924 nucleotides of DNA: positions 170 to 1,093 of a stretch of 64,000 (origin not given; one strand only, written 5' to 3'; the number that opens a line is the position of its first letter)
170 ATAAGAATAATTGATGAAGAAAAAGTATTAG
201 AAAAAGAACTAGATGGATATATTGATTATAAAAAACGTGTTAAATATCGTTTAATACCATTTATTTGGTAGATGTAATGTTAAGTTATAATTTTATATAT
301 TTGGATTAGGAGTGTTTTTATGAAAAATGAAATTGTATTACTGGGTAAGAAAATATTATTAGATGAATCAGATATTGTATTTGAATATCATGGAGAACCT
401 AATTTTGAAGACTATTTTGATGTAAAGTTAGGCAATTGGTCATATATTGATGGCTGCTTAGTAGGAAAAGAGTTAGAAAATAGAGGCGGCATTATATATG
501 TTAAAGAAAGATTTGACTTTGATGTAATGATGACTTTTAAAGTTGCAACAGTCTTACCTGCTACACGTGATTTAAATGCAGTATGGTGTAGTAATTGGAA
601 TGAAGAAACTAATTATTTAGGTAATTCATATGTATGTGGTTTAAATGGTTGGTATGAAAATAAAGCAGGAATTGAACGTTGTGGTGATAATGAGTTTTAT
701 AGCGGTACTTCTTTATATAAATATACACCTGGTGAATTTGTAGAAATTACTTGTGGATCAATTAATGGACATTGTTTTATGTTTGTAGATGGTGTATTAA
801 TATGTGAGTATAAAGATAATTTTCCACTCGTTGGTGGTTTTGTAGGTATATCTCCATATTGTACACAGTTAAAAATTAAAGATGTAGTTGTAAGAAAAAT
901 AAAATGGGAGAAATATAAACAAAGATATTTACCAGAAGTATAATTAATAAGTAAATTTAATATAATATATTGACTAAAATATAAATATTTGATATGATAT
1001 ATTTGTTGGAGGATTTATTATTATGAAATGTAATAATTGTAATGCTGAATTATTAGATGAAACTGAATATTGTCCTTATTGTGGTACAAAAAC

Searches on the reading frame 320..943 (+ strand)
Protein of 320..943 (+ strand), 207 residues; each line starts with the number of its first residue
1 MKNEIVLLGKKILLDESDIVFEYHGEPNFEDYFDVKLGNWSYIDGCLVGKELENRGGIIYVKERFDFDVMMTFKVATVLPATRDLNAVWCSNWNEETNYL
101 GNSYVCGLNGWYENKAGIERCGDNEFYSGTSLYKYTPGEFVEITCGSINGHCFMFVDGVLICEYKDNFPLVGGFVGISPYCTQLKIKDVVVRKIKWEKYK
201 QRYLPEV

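Call 65: find_encoding_contigs(protein=window:320-943:+, flank=10000, max_places=2)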
Protein window:320-943:+ (207 aa): 23 contigs read that carry it; 2 places shown.
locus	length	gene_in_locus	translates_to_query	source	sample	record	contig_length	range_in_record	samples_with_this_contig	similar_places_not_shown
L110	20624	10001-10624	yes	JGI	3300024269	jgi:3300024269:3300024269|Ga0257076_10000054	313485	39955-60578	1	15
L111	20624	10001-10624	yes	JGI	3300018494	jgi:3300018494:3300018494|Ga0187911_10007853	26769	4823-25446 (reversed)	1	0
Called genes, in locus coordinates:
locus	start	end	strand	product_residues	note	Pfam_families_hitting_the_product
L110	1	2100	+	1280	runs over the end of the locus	PF16403:Bact_surface_Ig-like, PF03009:GDPD, PF18998:Flg_new_2 (faint), PF09479:Flg_new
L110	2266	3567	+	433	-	PF01553:Acyltransferase (weak), PF08271:Zn_Ribbon_TF (faint)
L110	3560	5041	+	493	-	PF03606:DcuC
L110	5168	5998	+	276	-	PF00144:Beta-lactamase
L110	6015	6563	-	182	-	PF12822:ECF_trnsprt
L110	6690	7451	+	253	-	-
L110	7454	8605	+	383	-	PF24716:WapI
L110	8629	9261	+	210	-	-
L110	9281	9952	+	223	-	PF04140:ICMT (weak), PF04191:PEMT (weak), PF01222:ERG4_ERG24 (weak)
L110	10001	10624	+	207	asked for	-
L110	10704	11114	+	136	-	PF13240:Zn_Ribbon_1 (weak)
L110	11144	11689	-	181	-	PF00440:TetR_N, PF14278:TetR_C_8 (weak)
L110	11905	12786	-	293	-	PF10340:Say1_Mug180, PF20434:BD-FAE, PF07859:Abhydrolase_3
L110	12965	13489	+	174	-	PF04542:Sigma70_r2 (weak)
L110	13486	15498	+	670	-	-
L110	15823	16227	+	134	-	PF14478:DUF4430 (weak)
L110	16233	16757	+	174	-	-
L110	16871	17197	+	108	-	PF12643:MazG-like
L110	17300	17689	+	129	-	-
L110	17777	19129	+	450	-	PF03023:MurJ, PF01554:MatE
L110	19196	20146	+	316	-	PF02588:YitT_membrane, PF10035:DUF2179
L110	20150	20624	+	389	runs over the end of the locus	-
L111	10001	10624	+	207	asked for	-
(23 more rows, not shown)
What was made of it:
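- A GDPD + Flg_new protein of 1280 aa lies upstream of the window (call 65).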

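Call 93: search_protein_families(library=ncbifam, proteins=[L110:5168-5995:+, L110:7454-8602:+], max_evalue=0.0001)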
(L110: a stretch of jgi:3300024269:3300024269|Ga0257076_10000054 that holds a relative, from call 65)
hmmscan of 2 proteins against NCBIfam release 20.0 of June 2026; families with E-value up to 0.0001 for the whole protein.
L110:5168-5995:+ (276 aa): 7 families
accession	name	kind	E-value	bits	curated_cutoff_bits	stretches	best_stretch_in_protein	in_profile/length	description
NF045925.1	3-sucCA_synth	equivalog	1.1e-24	86.8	800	1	41-233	84-268/498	3-succinylated cholic acid synthase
NF002968.0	PRK03642.1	equivalog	1.7e-10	40.3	385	1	82-186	141-250/432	penicillin binding protein PBP4B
NF052559.1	MthAcHydAcmB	equivalog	3.4e-08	32.6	550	0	87-172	119-207/391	methyl acetate hydrolase AcmB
NF038238.1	blaBUT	exception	5.2e-08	32.4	850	1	27-183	69-215/383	BUT family class C beta-lactamase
NF038269.1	lipase_LipE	equivalog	6.7e-07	28.8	750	1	23-178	72-222/407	lipase LipE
NF000185.2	BlaEC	exception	6.1e-06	25.4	850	1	28-165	64-192/377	BlaEC family class C beta-lactamase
NF007943.0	PRK10662.1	equivalog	1.6e-05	23.7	266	1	44-176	89-222/380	D-alanyl-D-alanine-carboxypeptidase/endopeptidase AmpH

L110:7454-8602:+ (383 aa): 0 families
